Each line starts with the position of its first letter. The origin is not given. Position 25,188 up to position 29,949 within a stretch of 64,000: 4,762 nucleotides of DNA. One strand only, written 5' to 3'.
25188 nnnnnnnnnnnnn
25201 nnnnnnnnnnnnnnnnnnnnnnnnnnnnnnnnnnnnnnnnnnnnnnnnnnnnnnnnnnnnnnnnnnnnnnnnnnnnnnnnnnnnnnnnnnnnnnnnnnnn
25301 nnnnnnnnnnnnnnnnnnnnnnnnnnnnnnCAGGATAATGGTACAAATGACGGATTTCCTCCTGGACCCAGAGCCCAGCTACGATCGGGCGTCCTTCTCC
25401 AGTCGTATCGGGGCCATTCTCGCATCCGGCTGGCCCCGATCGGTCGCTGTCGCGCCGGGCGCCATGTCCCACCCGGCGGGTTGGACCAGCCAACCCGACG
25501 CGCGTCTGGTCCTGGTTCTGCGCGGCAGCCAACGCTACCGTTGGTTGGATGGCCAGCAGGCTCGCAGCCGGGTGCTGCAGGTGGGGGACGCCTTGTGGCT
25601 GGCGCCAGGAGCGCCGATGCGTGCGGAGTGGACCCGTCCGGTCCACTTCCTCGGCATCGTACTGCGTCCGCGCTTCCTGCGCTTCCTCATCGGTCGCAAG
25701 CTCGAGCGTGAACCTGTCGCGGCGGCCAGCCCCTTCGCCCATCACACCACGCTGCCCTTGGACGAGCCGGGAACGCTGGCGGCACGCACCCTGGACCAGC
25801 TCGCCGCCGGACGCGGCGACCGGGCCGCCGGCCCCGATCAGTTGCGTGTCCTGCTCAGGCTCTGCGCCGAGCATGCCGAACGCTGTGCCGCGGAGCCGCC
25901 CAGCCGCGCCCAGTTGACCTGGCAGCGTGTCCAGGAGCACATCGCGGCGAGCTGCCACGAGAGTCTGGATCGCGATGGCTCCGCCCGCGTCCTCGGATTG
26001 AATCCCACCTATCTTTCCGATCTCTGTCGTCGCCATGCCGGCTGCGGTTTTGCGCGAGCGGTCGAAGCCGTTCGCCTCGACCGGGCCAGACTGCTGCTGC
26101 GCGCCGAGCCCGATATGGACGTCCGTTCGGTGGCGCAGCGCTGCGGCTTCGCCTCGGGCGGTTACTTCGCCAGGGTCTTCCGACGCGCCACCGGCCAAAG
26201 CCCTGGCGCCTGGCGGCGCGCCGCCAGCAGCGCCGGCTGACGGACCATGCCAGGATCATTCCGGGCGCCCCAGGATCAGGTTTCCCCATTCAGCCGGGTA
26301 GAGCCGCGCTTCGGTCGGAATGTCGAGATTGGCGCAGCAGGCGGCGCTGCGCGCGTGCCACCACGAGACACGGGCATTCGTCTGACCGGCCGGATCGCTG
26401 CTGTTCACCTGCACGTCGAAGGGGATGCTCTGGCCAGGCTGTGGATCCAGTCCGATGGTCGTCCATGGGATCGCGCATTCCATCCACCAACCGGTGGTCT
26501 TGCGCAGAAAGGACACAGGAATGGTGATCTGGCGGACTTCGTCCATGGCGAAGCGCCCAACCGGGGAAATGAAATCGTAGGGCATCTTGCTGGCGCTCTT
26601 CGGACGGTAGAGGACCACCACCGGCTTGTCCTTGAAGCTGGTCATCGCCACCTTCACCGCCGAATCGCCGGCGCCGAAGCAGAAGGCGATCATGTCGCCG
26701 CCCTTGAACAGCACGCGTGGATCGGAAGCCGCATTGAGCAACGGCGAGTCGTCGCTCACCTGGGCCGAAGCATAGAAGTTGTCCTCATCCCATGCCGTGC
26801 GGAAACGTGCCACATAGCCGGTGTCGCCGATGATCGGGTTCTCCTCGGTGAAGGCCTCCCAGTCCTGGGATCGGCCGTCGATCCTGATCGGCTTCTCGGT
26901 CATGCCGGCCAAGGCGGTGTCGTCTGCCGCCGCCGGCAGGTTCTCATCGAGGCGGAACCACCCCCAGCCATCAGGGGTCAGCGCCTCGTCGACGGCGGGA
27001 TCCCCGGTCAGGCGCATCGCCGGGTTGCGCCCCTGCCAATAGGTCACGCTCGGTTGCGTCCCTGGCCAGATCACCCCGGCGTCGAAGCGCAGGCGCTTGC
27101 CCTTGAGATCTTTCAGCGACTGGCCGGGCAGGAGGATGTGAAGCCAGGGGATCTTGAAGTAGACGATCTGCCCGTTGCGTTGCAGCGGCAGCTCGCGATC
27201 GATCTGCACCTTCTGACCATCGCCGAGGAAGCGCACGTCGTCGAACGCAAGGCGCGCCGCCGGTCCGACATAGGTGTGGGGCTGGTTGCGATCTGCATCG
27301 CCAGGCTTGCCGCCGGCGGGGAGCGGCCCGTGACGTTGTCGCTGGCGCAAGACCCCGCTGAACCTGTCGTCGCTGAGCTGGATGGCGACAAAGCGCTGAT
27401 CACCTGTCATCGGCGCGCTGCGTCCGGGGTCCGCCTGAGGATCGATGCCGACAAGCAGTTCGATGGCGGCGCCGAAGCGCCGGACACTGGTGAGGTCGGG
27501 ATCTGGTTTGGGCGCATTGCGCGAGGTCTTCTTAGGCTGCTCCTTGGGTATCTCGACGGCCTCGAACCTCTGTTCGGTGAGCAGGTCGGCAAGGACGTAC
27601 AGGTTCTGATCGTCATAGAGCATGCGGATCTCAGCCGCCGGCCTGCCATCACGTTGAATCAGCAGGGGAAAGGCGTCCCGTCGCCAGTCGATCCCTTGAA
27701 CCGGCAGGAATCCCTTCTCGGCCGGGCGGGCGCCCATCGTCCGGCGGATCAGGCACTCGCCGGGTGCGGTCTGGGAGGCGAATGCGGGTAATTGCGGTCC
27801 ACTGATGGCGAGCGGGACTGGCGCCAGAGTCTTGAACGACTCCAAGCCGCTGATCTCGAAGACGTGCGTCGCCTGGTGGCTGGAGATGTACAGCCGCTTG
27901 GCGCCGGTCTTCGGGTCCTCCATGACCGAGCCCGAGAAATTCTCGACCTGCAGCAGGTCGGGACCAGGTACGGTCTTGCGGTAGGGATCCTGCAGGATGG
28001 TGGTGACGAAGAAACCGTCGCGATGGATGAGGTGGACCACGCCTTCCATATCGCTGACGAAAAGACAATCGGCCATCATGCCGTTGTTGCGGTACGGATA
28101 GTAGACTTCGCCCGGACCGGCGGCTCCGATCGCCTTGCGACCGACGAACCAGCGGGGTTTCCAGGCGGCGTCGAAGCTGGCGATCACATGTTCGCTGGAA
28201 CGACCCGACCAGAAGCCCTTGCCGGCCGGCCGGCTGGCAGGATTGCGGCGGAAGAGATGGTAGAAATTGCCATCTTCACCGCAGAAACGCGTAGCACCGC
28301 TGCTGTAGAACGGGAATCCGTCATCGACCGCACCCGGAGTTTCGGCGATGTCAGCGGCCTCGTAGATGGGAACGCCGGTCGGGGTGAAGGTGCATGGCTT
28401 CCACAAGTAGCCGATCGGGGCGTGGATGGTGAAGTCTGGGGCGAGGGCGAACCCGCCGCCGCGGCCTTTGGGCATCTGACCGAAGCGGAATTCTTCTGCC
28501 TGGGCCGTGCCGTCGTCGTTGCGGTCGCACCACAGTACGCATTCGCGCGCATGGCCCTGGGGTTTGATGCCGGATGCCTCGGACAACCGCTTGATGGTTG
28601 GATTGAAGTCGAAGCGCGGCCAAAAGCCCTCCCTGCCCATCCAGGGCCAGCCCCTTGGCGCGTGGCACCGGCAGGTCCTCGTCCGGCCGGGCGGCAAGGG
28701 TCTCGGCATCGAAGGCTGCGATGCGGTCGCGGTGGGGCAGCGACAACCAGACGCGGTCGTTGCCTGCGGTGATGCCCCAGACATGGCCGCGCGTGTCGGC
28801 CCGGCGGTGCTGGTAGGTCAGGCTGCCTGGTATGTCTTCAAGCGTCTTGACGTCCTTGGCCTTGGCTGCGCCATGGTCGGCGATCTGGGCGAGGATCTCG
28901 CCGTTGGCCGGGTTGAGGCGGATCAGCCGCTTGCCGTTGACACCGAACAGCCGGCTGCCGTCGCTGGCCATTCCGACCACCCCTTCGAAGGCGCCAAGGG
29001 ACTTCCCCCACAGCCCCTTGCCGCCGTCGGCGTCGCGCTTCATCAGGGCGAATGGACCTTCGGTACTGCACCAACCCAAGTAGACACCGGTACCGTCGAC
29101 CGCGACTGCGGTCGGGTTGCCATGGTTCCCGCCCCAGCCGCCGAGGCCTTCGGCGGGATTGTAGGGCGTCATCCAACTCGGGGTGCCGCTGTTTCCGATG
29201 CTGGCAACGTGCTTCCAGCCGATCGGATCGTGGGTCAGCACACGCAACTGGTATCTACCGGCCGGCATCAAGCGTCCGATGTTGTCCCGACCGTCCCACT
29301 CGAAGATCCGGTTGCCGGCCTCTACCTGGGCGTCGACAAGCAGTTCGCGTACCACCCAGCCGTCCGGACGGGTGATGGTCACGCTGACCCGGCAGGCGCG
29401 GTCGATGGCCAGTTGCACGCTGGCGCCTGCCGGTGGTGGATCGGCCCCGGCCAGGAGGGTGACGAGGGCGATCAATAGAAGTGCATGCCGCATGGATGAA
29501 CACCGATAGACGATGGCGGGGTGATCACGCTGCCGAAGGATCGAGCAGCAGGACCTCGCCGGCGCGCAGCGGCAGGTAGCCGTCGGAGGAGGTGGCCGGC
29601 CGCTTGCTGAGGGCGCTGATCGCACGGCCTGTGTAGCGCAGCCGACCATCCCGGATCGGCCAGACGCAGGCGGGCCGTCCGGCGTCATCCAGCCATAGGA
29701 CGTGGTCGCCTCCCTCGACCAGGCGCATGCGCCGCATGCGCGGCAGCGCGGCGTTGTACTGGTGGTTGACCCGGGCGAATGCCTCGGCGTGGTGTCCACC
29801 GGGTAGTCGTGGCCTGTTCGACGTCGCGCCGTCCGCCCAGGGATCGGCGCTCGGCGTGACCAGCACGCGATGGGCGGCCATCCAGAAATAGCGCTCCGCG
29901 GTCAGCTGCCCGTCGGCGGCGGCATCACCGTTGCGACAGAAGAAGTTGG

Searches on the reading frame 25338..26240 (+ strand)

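Call 8: search_protein_families(library=pfam, max_evalue=0.001, proteins=[window:25338-26240:+])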
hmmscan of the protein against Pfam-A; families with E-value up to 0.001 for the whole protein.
window:25338-26240:+ (300 aa): 2 families
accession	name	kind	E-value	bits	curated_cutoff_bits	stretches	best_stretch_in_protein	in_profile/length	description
PF12833.13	HTH_18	-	1.7e-21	76.7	33.6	1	216-294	2-79/80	Helix-turn-helix domain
PF00165.29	HTH_AraC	-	2.7e-11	43.7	26.6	1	260-294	9-42/42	Bacterial regulatory helix-turn-helix proteins, AraC family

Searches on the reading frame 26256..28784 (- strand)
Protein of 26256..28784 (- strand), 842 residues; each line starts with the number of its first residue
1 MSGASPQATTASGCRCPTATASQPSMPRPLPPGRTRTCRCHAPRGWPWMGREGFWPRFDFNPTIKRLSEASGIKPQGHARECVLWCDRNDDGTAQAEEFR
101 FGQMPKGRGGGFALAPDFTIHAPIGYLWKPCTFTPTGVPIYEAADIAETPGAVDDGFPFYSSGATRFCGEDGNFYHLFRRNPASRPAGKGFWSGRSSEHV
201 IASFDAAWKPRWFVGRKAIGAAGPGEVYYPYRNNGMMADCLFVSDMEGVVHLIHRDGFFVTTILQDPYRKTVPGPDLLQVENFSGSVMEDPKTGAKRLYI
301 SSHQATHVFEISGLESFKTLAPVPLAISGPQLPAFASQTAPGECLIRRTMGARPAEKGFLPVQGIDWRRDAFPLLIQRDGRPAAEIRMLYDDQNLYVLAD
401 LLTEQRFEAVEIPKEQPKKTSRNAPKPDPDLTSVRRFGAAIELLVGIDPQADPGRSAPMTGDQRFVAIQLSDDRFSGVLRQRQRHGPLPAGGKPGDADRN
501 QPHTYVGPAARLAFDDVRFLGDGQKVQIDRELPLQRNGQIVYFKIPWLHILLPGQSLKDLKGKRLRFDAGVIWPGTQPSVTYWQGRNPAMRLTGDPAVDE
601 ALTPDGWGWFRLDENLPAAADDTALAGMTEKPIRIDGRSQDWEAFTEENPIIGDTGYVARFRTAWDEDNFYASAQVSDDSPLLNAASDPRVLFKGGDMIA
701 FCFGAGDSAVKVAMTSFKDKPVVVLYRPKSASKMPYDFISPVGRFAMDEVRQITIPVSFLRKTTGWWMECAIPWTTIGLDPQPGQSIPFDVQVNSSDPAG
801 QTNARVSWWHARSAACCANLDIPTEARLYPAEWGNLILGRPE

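Call 8: search_protein_families(library=pfam, max_evalue=0.001, proteins=[window:26256-28784:-])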
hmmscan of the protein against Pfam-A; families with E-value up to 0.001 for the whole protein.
window:26256-28784:- (842 aa): 1 family
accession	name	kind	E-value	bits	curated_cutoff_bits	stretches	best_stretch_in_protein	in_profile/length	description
PF06452.16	CBM9_1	-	8.2e-14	52.4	23.4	1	758-810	114-165/185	Carbohydrate family 9 binding domain-like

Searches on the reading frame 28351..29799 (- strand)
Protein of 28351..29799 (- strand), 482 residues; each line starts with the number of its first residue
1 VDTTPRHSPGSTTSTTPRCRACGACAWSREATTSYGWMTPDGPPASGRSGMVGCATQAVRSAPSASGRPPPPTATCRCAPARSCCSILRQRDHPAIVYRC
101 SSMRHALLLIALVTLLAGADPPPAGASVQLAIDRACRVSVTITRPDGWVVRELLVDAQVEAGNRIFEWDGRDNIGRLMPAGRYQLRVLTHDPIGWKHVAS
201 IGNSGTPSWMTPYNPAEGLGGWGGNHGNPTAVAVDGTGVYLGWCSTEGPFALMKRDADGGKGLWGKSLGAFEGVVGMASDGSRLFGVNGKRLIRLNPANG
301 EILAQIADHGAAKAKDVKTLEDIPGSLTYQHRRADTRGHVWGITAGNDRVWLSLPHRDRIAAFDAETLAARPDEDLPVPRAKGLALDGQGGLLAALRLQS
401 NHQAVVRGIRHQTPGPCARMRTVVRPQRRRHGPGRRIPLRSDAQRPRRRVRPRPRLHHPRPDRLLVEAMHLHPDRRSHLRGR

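Call 8: search_protein_families(library=pfam, max_evalue=0.001, proteins=[window:28351-29799:-])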
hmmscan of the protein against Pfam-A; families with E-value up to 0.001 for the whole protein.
window:28351-29799:- (482 aa): 1 family
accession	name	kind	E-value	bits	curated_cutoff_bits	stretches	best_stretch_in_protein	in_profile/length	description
PF13860.13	FlgD_ig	-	1e-07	32.2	27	1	133-187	19-73/79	FlgD Ig-like domain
